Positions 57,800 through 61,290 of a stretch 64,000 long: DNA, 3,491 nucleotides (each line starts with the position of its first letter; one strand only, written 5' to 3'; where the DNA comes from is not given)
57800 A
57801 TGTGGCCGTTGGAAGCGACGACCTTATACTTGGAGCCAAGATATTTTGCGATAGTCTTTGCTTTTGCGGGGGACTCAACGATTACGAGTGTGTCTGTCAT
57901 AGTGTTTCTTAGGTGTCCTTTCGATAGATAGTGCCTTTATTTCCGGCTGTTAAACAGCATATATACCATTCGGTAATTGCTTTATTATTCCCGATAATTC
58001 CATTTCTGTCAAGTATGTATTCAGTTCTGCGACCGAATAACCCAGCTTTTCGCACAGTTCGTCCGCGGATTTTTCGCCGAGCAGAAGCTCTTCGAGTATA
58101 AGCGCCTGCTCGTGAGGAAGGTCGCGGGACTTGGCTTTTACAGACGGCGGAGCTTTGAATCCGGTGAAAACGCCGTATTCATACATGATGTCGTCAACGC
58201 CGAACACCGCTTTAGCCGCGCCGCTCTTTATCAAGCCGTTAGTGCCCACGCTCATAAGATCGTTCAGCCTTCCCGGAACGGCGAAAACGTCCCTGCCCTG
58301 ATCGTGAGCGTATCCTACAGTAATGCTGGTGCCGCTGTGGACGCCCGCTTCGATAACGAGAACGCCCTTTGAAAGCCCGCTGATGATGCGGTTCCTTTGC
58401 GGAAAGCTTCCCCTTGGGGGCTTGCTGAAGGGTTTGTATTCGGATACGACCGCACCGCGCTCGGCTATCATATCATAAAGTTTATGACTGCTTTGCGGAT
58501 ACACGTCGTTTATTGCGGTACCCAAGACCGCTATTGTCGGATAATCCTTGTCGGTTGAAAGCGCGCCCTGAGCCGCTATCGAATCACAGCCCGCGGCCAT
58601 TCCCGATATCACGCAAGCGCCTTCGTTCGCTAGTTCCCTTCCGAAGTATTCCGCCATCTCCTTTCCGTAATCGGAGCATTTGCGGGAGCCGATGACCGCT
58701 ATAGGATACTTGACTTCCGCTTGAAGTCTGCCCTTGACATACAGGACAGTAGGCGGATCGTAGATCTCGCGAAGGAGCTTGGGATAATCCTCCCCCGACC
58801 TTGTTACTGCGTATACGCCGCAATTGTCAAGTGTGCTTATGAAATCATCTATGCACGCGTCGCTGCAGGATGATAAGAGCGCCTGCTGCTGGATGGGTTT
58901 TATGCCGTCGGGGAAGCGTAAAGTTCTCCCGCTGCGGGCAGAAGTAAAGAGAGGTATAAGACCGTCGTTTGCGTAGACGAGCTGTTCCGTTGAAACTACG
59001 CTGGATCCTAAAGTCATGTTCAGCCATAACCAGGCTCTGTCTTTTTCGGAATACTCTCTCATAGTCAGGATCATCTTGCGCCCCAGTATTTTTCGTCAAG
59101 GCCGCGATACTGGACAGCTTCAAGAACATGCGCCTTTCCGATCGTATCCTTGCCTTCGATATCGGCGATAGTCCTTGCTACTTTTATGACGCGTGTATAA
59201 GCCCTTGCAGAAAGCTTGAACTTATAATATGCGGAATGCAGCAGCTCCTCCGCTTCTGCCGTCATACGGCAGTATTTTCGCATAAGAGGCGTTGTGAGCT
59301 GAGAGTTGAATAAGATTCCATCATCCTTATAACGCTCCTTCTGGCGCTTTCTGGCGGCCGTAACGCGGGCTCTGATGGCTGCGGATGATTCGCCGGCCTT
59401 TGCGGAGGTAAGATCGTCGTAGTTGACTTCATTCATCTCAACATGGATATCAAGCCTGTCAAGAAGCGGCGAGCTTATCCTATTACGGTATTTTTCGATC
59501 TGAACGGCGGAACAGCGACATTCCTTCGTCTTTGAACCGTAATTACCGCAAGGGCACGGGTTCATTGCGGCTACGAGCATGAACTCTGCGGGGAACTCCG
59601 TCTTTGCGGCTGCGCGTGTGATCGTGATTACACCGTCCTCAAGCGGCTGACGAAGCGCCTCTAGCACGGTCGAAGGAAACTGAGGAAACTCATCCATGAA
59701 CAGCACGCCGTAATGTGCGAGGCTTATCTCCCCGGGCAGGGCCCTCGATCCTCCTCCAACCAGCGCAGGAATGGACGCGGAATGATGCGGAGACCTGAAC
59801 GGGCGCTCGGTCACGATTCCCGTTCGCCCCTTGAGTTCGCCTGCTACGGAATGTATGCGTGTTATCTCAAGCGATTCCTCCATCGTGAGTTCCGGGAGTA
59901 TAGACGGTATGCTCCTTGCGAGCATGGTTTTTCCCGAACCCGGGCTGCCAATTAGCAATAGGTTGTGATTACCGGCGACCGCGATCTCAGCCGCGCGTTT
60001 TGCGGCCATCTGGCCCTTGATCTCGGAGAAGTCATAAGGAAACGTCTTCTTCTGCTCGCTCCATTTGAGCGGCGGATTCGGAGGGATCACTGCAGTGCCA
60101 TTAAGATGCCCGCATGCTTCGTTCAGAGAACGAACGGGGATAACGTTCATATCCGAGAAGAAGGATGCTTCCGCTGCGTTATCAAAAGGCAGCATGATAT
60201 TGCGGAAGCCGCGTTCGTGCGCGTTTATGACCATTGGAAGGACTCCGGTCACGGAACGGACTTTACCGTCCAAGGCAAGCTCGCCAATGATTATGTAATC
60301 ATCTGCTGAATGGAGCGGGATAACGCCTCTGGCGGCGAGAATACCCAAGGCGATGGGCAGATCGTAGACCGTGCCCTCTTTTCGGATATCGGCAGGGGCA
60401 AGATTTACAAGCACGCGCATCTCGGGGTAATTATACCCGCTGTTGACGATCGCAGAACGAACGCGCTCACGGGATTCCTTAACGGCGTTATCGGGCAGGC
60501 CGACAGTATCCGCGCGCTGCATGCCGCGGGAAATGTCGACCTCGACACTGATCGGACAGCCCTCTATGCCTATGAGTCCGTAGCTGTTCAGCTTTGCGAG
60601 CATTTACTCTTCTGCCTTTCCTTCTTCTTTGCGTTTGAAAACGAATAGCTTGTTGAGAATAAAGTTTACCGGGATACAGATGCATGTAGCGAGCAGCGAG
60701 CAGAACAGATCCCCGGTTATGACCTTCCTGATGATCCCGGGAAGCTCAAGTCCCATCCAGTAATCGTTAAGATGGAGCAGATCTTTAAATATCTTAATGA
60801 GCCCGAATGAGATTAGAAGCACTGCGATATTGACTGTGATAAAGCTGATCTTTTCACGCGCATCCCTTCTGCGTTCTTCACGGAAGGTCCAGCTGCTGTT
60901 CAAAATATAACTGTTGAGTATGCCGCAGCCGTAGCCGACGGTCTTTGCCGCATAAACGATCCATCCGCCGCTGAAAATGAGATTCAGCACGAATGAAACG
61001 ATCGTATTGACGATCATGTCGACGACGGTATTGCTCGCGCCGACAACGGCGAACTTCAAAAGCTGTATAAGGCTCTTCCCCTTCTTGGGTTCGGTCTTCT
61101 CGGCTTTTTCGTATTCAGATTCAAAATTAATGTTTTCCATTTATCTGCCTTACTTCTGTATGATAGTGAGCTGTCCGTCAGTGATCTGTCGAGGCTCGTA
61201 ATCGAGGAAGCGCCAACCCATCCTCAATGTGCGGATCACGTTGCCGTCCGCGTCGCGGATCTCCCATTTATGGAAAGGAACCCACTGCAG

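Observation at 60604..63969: Putative clostridial protein O-glycosylation module: CBM-fused PMT-like transferase plus GtrA, leading into comM-dprA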

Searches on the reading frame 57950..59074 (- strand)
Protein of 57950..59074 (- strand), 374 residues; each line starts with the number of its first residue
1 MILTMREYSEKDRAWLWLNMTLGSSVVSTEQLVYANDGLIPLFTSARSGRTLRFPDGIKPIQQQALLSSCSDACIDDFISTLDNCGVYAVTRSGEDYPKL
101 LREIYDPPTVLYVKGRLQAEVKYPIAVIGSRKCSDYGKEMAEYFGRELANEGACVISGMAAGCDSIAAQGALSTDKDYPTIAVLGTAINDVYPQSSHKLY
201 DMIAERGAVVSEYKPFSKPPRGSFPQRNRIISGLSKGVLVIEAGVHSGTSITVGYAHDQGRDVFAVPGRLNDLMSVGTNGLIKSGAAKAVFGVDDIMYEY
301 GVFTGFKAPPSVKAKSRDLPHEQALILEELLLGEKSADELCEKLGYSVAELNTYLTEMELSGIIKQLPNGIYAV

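Call 3: search_protein_families(library=pfam, proteins=[window:57950-59074:-], max_evalue=0.01)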
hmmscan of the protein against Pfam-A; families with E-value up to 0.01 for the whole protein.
window:57950-59074:- (374 aa): 4 families
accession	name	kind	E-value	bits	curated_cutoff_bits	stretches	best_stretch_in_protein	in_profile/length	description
PF02481.21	DNA_processg_A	-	6.1e-70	235.1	29.6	1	84-288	4-209/212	DNA recombination-mediator protein A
PF17782.7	DprA_WH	-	2e-08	34.6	22.9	1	315-370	6-61/61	DprA winged helix domain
PF18306.6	LDcluster4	-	1.4e-07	31.7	26.3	1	123-173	2-53/151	SLOG cluster4 family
PF13412.12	HTH_24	-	0.0045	17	21.9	1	335-365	18-48/48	Winged helix-turn-helix DNA-binding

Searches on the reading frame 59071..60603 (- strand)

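Call 3: search_protein_families(library=pfam, proteins=[window:59071-60603:-], max_evalue=0.01)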
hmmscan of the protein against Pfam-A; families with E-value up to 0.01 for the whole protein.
window:59071-60603:- (510 aa): 14 families
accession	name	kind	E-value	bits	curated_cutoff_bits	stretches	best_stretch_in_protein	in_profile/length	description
PF01078.27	Mg_chelatase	-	1.3e-93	312.6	20.3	1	191-397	1-206/207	Magnesium chelatase, subunit ChlI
PF13541.12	ChlI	-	7.7e-47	158.6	27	1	20-142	1-121/121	Subunit ChlI of Mg-chelatase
PF13335.12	Mg_chelatase_C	-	2e-33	115.3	26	1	404-500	1-94/94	Magnesium chelatase, subunit ChlI C-terminal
PF00493.29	MCM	-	1.4e-10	41.1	23.3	1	291-388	115-202/224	MCM P-loop domain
PF07728.20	AAA_5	-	7.4e-09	36.2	22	1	214-351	1-125/139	AAA domain (dynein-related subfamily)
PF00158.32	Sigma54_activat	-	7.2e-06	26.2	20.2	0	286-348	82-142/168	Sigma-54 interaction domain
PF00004.35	AAA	-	6.5e-05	23.8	21.2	1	215-236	1-22/131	ATPase family associated with various cellular activities (AAA)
PF05362.19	Lon_C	-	0.00026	21.1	21.1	1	48-146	77-176/205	Lon protease (S16) C-terminal proteolytic domain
PF05496.18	RuvB_N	-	0.0012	19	27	0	211-233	32-54/159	Holliday junction DNA helicase RuvB P-loop domain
PF20720.3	nSTAND3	-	0.0021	18.2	27.2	1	204-232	9-37/155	Novel STAND NTPase 3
PF20030.5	bpMoxR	-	0.0066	16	27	0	207-236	26-55/205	MoxR domain in the MoxR-vWA-beta-propeller ternary systems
PF13245.12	AAA_19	-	0.0078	16.8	25.1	0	208-260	7-60/134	AAA domain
PF07724.20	AAA_2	-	0.0084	16.6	27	0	289-328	67-106/166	AAA domain (Cdc48 subfamily)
PF13401.12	AAA_22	-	0.0099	16.6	27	0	214-239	7-32/130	AAA domain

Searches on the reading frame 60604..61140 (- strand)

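Call 3: search_protein_families(library=pfam, proteins=[window:60604-61140:-], max_evalue=0.01)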
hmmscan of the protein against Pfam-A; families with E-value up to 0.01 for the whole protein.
window:60604-61140:- (178 aa): 1 family
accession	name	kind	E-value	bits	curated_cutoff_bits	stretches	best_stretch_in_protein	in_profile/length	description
PF04138.20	GtrA_DPMS_TM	-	2.8e-28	98.9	26.1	2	29-168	1-117/117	GtrA/DPMS, transmembrane domain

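Call 4: search_protein_families(library=ncbifam, proteins=[window:60604-61140:-], max_evalue=0.01)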
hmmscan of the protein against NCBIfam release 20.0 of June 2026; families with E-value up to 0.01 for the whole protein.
window:60604-61140:- (178 aa): 1 family
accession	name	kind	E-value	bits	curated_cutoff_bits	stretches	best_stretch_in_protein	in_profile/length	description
NF037976.1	gtrA_1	subfamily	2.2e-07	31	50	1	38-104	9-75/126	GtrA family protein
